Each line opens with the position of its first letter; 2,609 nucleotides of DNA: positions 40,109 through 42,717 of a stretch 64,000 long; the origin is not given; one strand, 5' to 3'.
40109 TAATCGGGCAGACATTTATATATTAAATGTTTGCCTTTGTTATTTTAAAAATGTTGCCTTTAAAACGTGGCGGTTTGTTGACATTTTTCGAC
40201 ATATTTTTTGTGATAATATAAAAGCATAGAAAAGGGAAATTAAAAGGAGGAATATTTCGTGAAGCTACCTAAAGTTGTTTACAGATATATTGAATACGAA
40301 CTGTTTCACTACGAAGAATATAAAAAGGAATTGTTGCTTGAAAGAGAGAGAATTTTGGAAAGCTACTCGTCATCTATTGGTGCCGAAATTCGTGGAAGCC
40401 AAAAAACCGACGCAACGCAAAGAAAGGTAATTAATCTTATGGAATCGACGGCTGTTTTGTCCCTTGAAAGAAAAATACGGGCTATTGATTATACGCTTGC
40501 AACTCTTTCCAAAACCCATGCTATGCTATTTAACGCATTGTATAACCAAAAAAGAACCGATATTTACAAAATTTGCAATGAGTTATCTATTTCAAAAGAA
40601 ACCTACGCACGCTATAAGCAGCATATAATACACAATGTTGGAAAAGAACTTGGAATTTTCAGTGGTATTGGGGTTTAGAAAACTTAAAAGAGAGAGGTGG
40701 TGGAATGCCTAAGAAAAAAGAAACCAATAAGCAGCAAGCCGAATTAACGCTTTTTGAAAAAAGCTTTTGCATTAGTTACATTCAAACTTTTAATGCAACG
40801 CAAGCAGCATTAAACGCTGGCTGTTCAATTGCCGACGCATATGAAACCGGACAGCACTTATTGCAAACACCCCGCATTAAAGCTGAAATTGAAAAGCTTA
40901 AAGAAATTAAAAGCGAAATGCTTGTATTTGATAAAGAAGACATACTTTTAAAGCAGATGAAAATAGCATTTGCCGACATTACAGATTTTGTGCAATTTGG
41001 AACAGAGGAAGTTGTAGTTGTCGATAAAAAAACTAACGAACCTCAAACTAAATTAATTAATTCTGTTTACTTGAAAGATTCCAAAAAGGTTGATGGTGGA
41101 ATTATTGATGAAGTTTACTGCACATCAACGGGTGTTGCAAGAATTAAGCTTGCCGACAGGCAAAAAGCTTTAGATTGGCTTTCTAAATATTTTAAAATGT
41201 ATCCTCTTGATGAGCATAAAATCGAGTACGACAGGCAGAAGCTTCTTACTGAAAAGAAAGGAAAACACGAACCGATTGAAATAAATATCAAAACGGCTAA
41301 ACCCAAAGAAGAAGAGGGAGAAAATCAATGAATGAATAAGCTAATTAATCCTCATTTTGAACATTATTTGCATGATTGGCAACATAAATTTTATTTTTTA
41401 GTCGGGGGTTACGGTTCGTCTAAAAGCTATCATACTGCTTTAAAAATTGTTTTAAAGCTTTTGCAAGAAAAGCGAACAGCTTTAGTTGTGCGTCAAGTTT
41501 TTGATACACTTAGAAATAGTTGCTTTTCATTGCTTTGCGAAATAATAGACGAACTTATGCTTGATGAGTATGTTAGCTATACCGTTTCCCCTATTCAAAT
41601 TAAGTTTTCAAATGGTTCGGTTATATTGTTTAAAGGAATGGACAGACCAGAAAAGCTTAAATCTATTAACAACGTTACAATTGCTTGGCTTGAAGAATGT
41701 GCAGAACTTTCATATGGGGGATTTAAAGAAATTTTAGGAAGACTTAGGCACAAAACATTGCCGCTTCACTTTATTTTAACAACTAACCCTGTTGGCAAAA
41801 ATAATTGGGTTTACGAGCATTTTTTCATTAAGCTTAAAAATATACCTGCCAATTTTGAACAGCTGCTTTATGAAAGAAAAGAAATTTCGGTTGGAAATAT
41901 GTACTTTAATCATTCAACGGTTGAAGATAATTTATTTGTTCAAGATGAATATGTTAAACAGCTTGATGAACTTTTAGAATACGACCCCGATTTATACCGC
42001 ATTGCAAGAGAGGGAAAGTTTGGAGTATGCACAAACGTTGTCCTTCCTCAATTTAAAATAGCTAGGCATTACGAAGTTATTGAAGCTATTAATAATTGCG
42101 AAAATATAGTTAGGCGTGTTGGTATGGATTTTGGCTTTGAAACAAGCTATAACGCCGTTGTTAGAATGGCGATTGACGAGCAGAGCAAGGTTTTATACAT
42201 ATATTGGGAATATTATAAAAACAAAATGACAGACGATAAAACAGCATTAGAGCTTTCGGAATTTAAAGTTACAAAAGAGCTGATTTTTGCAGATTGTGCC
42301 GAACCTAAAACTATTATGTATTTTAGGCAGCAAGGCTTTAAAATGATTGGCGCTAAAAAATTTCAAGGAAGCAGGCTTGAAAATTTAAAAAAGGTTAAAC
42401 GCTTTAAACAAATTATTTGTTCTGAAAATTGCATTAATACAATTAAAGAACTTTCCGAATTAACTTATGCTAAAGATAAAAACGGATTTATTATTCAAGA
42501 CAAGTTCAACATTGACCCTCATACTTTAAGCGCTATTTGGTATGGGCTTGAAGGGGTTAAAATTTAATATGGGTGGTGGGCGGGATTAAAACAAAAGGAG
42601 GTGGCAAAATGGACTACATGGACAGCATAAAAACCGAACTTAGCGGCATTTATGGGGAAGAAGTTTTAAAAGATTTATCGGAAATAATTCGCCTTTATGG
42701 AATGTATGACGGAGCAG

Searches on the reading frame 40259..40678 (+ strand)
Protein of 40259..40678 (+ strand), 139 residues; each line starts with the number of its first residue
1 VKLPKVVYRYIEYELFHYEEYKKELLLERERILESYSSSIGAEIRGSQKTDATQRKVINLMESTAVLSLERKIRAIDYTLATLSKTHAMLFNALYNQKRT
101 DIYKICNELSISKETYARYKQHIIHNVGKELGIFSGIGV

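Call 10: search_protein_families(library=pfam, proteins=[window:40259-40678:+])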
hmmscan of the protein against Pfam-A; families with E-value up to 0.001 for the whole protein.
window:40259-40678:+ (139 aa): 0 families

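Call 16: search_protein_families(library=phrogs, proteins=[window:40259-40678:+], max_evalue=0.01)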
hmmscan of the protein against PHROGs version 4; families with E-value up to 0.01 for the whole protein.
window:40259-40678:+ (139 aa): 3 families
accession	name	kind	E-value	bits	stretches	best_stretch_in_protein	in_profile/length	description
phrog_36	-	transcription regulation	1.1e-11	45.7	1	1-134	46-190/220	transcriptional regulator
phrog_248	-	transcription regulation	8e-08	33.5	1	14-126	28-132/161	transcriptional activator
phrog_11237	-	unknown function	0.00029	22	1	2-130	16-137/139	-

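Call 17: search_protein_families(library=ncbifam, proteins=[window:40259-40678:+], max_evalue=0.01)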
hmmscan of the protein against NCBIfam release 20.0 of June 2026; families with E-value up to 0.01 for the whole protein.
window:40259-40678:+ (139 aa): 1 family
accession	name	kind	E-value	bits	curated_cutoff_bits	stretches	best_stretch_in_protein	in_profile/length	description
TIGR01636.1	phage_rinA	subfamily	8.3e-16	58.4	31.9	1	6-132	4-133/134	phage transcriptional regulator, RinA family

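Call 18: find_homologous_proteins(query=window:40259-40675:+, max_evalue=0.00001)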
Query window:40259-40675:+ (139 aa): 9 proteins with E <= 0.00001 among 28 candidates.
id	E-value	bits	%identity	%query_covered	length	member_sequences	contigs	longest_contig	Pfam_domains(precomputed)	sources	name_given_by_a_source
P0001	2.8e-82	291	100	100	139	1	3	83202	-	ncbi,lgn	-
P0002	5.9e-40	154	60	97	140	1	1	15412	-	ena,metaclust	metaclust:\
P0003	2.0e-39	153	57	97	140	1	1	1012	-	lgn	-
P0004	4.9e-39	151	53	97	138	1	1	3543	-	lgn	-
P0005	1.6e-38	150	60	96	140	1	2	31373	-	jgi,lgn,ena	-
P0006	2.1e-37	146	58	97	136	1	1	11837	-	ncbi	-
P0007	1.6e-33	134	53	97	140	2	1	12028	-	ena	-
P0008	1.8e-26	111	45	99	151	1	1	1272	-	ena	-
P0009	1.1e-19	89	45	96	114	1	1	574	-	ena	-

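Call 19: find_encoding_contigs(protein=P0001, flank=4000, max_places=5)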
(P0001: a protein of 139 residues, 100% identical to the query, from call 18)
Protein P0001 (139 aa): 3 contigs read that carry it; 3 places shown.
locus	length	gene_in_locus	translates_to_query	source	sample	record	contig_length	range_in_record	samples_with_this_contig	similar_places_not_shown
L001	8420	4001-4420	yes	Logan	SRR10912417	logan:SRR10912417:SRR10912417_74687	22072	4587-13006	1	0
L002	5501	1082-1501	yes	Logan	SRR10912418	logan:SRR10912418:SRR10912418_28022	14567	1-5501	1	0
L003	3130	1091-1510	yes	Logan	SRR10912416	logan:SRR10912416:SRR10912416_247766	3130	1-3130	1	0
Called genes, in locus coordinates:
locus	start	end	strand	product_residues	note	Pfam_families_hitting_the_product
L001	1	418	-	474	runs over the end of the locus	PF00367:PTS_EIIB, PF02378:PTS_EIIC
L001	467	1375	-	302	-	PF13580:SIS_2 (weak), PF22198:GKRP_SIS_2 (weak), PF22645:GKRP_SIS_N, PF01380:SIS, PF20741:GKRP-like_C (faint)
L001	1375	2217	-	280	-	PF01418:HTH_6, PF13580:SIS_2 (faint), PF01380:SIS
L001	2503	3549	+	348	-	PF19200:MupG_N, PF05913:MupG_C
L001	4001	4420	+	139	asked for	-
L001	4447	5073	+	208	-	PF03592:Terminase_2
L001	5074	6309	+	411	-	PF04466:Terminase_3, PF17288:Terminase_3C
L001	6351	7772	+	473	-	PF05133:SPP1_portal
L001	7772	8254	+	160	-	PF06810:Phage_scaffold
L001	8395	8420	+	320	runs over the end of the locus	PF20036:Gp13-like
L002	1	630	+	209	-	?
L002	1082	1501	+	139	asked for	-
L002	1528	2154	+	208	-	PF03592:Terminase_2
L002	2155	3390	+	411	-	PF04466:Terminase_3, PF17288:Terminase_3C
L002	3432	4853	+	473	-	PF05133:SPP1_portal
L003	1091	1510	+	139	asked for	-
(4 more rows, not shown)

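Call 20: find_encoding_contigs(protein=P0006, flank=5000, max_places=3)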
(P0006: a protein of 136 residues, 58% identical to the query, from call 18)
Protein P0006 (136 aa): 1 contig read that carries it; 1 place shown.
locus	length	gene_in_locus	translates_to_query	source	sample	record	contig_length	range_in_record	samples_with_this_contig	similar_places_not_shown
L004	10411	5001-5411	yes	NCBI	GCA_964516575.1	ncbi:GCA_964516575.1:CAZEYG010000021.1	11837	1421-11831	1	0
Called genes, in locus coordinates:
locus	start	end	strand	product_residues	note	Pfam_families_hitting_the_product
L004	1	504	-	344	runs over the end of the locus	PF01244:Peptidase_M19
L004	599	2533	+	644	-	-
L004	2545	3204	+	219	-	PF03167:UDG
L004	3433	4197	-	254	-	PF01381:HTH_3, PF12844:HTH_19, PF13443:HTH_26 (weak), PF13560:HTH_31 (weak), PF00717:Peptidase_S24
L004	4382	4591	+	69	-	-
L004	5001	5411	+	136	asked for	-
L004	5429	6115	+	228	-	PF03592:Terminase_2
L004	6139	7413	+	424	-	PF04466:Terminase_3, PF17288:Terminase_3C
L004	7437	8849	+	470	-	PF05133:SPP1_portal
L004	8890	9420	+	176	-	PF06810:Phage_scaffold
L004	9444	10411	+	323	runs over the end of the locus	PF20036:Gp13-like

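Call 21: find_encoding_contigs(protein=P0005, flank=5000, max_places=3)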
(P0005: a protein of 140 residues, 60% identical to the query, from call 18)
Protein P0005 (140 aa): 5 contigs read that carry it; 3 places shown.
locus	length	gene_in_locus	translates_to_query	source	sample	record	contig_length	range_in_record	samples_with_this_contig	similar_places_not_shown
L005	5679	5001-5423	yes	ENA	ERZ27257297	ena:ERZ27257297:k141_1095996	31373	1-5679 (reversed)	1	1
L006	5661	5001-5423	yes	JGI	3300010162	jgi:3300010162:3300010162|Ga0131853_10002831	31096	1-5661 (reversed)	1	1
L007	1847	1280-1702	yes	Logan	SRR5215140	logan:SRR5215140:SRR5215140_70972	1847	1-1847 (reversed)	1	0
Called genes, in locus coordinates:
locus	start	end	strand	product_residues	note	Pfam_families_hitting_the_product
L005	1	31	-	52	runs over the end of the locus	-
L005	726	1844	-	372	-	PF03816:LytR_cpsA_psr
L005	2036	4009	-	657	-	PF00270:DEAD (faint), PF04851:ResIII, PF17757:UvrB_inter, PF27431:UvrB_3rd, PF00271:Helicase_C, PF12344:UvrB, PF02151:UVR (weak)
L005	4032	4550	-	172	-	PF00583:Acetyltransf_1, PF13302:Acetyltransf_3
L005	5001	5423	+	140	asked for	-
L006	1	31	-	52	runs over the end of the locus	-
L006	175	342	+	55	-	-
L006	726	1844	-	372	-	PF03816:LytR_cpsA_psr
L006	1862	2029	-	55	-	-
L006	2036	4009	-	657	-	PF00270:DEAD (faint), PF04851:ResIII, PF17757:UvrB_inter, PF27431:UvrB_3rd, PF00271:Helicase_C, PF12344:UvrB, PF02151:UVR (weak)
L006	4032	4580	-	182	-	PF00583:Acetyltransf_1, PF13302:Acetyltransf_3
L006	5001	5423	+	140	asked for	-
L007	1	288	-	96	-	?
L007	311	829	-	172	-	PF00583:Acetyltransf_1, PF13302:Acetyltransf_3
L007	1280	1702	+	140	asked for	-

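Call 25: find_encoding_contigs(protein=P0002, flank=5000, max_places=3)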
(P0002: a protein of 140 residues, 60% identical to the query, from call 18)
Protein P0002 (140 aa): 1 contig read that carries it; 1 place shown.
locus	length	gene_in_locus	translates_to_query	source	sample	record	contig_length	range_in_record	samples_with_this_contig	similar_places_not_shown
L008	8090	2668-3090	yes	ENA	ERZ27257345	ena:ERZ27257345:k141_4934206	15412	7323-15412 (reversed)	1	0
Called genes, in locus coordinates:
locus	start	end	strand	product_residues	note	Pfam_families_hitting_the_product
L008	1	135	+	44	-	?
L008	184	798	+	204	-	PF06114:Peptidase_M78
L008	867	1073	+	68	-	-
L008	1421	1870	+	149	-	PF08281:Sigma70_r4_2, PF04545:Sigma70_r4 (weak)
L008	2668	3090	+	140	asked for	-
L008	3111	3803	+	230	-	PF03592:Terminase_2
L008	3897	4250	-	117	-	-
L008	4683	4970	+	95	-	-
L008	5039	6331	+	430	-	PF04466:Terminase_3, PF03237:Terminase_6N (weak), PF17288:Terminase_3C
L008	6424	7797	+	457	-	PF05133:SPP1_portal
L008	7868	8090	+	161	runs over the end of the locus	PF06810:Phage_scaffold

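Call 26: find_encoding_contigs(protein=P0007, flank=5000, max_places=3)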
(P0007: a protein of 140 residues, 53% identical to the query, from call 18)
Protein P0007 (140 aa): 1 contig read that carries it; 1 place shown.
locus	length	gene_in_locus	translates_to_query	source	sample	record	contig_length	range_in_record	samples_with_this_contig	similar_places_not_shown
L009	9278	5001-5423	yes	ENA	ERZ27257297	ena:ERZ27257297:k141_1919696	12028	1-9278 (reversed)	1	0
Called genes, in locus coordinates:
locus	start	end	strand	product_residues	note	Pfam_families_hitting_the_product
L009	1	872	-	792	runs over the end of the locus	PF00672:HAMP, PF08448:PAS_4 (faint), PF00015:MCPsignal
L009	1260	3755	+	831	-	PF13401:AAA_22 (weak), PF25873:WHD_MalT, PF17874:TPR_MalT, PF13424:TPR_12 (faint), PF00196:GerE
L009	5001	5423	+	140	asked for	-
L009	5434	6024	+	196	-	PF03592:Terminase_2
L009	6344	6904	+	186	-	PF13274:SocA_Panacea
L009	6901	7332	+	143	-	-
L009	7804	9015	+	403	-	PF03237:Terminase_6N, PF04466:Terminase_3, PF17288:Terminase_3C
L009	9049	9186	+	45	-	-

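Call 27: find_encoding_contigs(protein=P0004, flank=5000, max_places=3)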
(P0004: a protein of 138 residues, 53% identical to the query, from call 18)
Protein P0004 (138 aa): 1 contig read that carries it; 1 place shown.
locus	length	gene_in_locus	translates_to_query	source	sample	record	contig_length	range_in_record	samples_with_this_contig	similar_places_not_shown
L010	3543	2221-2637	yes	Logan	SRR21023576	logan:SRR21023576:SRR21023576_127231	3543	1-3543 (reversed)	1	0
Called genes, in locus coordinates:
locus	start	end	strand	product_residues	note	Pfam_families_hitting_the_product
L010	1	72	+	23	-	?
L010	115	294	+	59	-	-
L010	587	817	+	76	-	-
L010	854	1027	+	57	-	-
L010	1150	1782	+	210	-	PF05869:Dam, PF04448:DUF551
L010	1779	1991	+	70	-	PF11753:DUF3310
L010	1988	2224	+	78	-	-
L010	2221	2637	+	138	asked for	-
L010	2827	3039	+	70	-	-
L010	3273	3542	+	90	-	?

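Call 42: find_related_loci(query=A2, collection=metagenome_contigs, flank=3000)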
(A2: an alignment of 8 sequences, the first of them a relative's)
Query A2 (139 aa) in metagenome_contigs; peptide patterns used: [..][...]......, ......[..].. (x = any residue, [..] = any of these).
166 stretches matched a pattern; 16 encode a relative of the query (tblastn E <= 1e-3); 16 distinct loci.
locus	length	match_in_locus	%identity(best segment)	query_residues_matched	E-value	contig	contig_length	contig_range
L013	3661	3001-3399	60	1-133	2e-46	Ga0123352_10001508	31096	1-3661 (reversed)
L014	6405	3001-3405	53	1-135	4e-40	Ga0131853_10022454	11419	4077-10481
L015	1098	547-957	48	1-137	1e-39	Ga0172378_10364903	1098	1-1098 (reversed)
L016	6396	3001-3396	48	1-132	3e-37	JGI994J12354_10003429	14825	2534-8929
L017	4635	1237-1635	43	1-133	1e-33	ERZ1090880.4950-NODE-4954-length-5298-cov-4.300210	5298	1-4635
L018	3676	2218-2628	42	1-137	5e-33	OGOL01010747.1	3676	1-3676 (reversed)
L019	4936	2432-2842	42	1-137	7e-33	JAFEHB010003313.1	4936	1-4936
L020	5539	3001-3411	42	1-137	3e-32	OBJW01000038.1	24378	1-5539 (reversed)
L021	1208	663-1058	39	1-135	1e-23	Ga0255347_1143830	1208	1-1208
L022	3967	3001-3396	39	1-135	4e-23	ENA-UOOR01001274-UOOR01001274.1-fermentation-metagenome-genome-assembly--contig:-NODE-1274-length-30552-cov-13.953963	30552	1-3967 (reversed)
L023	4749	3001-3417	44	1-139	4e-22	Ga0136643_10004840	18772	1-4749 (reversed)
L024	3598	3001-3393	38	1-134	7e-22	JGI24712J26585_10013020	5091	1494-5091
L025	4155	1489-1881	38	1-134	7e-22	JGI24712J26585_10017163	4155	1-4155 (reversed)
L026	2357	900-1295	39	1-135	2e-21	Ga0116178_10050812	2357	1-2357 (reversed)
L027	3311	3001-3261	45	1-87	4e-20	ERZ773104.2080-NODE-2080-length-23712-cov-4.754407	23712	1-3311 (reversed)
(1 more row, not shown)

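Call 43: find_related_loci(query=A2, collection=viral_contigs, flank=3000)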
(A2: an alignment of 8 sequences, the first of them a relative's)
Query A2 (139 aa) in viral_contigs; peptide patterns used: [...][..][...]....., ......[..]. (x = any residue, [..] = any of these).
64 stretches matched a pattern; 6 encode a relative of the query (tblastn E <= 1e-3); 6 distinct loci.
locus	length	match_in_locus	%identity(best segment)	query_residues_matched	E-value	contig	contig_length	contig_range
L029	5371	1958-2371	44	2-139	1e-38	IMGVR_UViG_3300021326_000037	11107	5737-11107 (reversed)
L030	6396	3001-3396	48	1-132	2e-37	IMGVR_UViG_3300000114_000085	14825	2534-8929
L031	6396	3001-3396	47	1-133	5e-36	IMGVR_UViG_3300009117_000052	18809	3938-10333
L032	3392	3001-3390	43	1-130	4e-31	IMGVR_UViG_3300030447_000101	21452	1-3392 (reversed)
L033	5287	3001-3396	39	1-135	2e-23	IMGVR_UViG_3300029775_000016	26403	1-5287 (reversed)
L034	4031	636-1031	39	1-135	3e-22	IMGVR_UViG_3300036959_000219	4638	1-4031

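Call 75: find_encoding_contigs(protein=P0003, flank=2000, max_places=2)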
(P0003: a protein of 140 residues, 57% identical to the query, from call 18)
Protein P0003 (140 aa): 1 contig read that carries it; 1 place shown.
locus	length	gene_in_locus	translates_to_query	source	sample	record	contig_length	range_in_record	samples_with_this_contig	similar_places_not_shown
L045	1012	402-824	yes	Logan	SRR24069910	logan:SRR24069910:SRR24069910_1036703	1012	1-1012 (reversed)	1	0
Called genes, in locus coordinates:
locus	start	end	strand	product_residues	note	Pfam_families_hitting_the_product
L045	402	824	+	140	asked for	-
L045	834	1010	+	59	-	?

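Call 76: find_encoding_contigs(protein=P0008, flank=2000, max_places=2)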
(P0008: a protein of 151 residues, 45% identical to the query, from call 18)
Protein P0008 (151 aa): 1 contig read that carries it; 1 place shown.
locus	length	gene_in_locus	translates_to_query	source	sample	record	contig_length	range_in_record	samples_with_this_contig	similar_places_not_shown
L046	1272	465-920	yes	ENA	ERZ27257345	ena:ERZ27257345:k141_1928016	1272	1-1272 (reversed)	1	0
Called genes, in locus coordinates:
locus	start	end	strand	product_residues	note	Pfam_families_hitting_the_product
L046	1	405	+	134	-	?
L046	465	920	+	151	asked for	-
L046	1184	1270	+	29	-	?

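Call 81: search_solved_structures(query=A2, max_evalue=10)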
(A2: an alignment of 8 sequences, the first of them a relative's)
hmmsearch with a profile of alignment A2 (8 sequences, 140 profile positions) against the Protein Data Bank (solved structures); distinct sequences matched with E-value up to 10: 5.
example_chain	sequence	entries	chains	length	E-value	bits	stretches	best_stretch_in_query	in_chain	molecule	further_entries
3o60_A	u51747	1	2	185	0.035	17.4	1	90-128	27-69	Lin0861 protein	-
8z9u_B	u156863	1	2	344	0.062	16.6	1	20-86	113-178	Tetrahydromethanopterin S-methyltransferase subunit H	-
8egr_M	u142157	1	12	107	0.24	14.7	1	28-85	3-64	gp20, portal-proximal core protein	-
2l95_A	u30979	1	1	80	0.63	13.3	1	9-61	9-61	Crammer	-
3ub0_A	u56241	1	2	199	0.72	13.2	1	46-94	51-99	Non-structural protein 6, nsp6,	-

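Call 86: predict_structure(alignment_id=A2)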
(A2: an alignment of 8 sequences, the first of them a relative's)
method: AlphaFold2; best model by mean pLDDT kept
length: 139 residues; sequences in the alignment: 8
mean_pLDDT: 81.7   pTM: 0.71
mean pLDDT of the five models: 81.7, 81.6, 80.0, 59.2, 51.9
residues with pLDDT >= 90: 75; 70-90: 30; 50-70: 26; < 50: 8
segments of 3 or more residues with pLDDT < 50: 44-46
pLDDT, mean of each block of 10 residues (from residue 1): 84 95 88 63 49 62 78 94 93 93 93 94 93 64
secondary structure, 60 per line:
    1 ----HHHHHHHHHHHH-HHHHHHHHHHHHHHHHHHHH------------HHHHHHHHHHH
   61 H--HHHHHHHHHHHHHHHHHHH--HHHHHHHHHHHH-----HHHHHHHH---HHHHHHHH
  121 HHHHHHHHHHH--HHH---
elements in order: H5-16 H18-37 H50-61 H64-82 H85-96 H102-109 H113-131

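Call 88: fold_search(model_id=the predicted structure, library=pdb)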
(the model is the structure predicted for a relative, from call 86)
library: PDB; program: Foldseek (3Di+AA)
matches with E <= 10: 156; with E <= 0.001: 0
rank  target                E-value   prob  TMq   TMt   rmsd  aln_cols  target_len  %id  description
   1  3hug_E                2.8e-01  0.99  0.40  0.68   2.9        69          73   17  Crystal structure of Mycobacterium tuberculosis anti-sigma factor RslA in complex with -35 promoter binding domain of  (released 2010-03-02)
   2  1rp3_C                2.8e-01  0.72  0.30  0.20  10.3       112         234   10  Cocrystal structure of the flagellar sigma/anti-sigma complex, Sigma-28/FlgM (released 2004-04-06)
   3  3hug_K                3.1e-01  0.99  0.38  0.67   3.0        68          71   20  Crystal structure of Mycobacterium tuberculosis anti-sigma factor RslA in complex with -35 promoter binding domain of  (released 2010-03-02)
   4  3hug_A                3.3e-01  0.96  0.37  0.58   8.0        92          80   17  Crystal structure of Mycobacterium tuberculosis anti-sigma factor RslA in complex with -35 promoter binding domain of  (released 2010-03-02)
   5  1rp3_E                3.5e-01  0.63  0.29  0.19  10.9       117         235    9  Cocrystal structure of the flagellar sigma/anti-sigma complex, Sigma-28/FlgM (released 2004-04-06)
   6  6pfj_A                6.2e-01  0.47  0.29  0.20  16.1       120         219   16  Structure of S. venezuelae RsiG-WhiG-(ci-di-GMP) complex, P64 crystal form (released 2019-11-13)
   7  3hug_C                6.5e-01  0.93  0.41  0.65   4.0        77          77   16  Crystal structure of Mycobacterium tuberculosis anti-sigma factor RslA in complex with -35 promoter binding domain of  (released 2010-03-02)
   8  3hug_G                8.1e-01  0.90  0.39  0.65   2.9        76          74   22  Crystal structure of Mycobacterium tuberculosis anti-sigma factor RslA in complex with -35 promoter binding domain of  (released 2010-03-02)
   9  7lq4_A                8.5e-01  0.57  0.42  0.31  16.0       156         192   10  Rr (RsiG)2-(c-di-GMP)2-WhiG complex (released 2021-07-14)
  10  6dxo_A                8.5e-01  0.54  0.36  0.36  12.7       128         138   12  1.8 A structure of RsbN-BldN complex. (released 2018-07-11)
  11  6kon_F                8.5e-01  0.54  0.35  0.28  10.2       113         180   16  Mycobacterium tuberculosis initial transcription complex comprising sigma H and 5'-OH RNA of 5 nt (released 2020-03-11)
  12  6dv9_F                8.5e-01  0.44  0.39  0.32  23.8       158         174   15  Crystal structure of Mycobacterium tuberculosis transcription initiation complex(ECF sigma factor L) containing 5nt RN (released 2019-02-20)
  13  6jcx_F                9.5e-01  0.60  0.36  0.28  10.2       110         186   16  Mycobacterium tuberculosis transcription initiation complex with ECF sigma factor sigma H and 6nt RNA (released 2019-05-29)
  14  8k3b                  1.0e+00  0.72  0.30  0.16   5.6        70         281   13  The Pseudomonas aeruginosa RccR protein complexed with KDPG (released 2023-12-20)
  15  6kop_F                1.0e+00  0.54  0.35  0.31  20.1       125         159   13  Mycobacterium tuberculosis initial transcription complex comprising sigma H and 5'-OH RNA of 9 nt (released 2020-03-11)
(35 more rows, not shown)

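Call 96: search_protein_families(library=pfam, alignment_id=A2, max_evalue=1)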
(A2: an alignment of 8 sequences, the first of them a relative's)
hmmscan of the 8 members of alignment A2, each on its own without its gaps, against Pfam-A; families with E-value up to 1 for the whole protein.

A. member 1, P0001 (139 aa): 3 families
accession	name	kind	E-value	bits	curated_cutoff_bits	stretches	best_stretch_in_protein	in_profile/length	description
PF05043.19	Mga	-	0.015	16.3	21.1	1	89-123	20-54/87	Mga helix-turn-helix domain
PF09976.15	TPR_21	-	0.083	13.1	25.5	1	73-118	126-171/193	Tetratricopeptide repeat-like domain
PF02796.21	HTH_7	-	0.2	12.2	23.8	1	93-120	16-42/45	Helix-turn-helix domain of resolvase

B. families by the number of members that match (of 8 scanned): 6 families
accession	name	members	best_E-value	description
PF07374.17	DUF1492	2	0.0009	Protein of unknown function (DUF1492)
PF09976.15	TPR_21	2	0.013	Tetratricopeptide repeat-like domain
PF02796.21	HTH_7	2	0.015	Helix-turn-helix domain of resolvase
PF05043.19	Mga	1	0.015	Mga helix-turn-helix domain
PF03070.21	TENA_THI-4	1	0.07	TENA/THI-4/PQQC family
PF13390.11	DUF4108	1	0.18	Protein of unknown function (DUF4108)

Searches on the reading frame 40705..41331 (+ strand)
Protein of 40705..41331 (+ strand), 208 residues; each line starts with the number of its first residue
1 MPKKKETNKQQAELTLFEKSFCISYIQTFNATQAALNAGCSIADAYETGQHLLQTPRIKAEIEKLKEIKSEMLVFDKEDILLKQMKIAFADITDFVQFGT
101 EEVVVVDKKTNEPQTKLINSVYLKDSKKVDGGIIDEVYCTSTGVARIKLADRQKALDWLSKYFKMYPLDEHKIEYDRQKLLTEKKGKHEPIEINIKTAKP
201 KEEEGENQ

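Call 10: search_protein_families(library=pfam, proteins=[window:40705-41331:+])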
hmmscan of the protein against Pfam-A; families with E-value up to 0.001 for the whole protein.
window:40705-41331:+ (208 aa): 1 family
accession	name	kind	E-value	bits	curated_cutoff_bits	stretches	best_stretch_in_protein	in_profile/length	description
PF03592.21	Terminase_2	-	3.9e-32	112.2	26.1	1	14-176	1-138/141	Terminase small subunit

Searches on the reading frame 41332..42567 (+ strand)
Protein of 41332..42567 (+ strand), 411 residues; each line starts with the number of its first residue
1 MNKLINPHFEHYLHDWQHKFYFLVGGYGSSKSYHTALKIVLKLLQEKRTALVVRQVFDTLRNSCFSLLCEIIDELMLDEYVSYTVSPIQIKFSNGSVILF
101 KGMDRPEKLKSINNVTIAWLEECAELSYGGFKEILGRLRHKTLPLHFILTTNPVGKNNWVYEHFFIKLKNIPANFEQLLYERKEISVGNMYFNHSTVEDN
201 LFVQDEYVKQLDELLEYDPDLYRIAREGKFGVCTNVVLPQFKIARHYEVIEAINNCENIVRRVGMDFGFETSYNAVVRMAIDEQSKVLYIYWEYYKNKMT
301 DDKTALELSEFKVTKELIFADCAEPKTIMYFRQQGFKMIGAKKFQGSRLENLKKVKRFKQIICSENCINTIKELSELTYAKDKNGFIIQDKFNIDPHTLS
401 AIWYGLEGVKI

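Call 10: search_protein_families(library=pfam, proteins=[window:41332-42567:+])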
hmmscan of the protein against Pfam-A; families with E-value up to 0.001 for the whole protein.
window:41332-42567:+ (411 aa): 3 families
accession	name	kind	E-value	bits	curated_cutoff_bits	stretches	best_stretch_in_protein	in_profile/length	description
PF04466.19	Terminase_3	-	6.6e-64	215.6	23.2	1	18-229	2-201/201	Phage terminase large subunit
PF17288.8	Terminase_3C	-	3.7e-42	144.7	26.7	1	266-407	1-154/155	Terminase RNAseH like domain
PF03237.21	Terminase_6N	-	0.00028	21.1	22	1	25-232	4-202/215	Terminase large subunit, T4likevirus-type, N-terminal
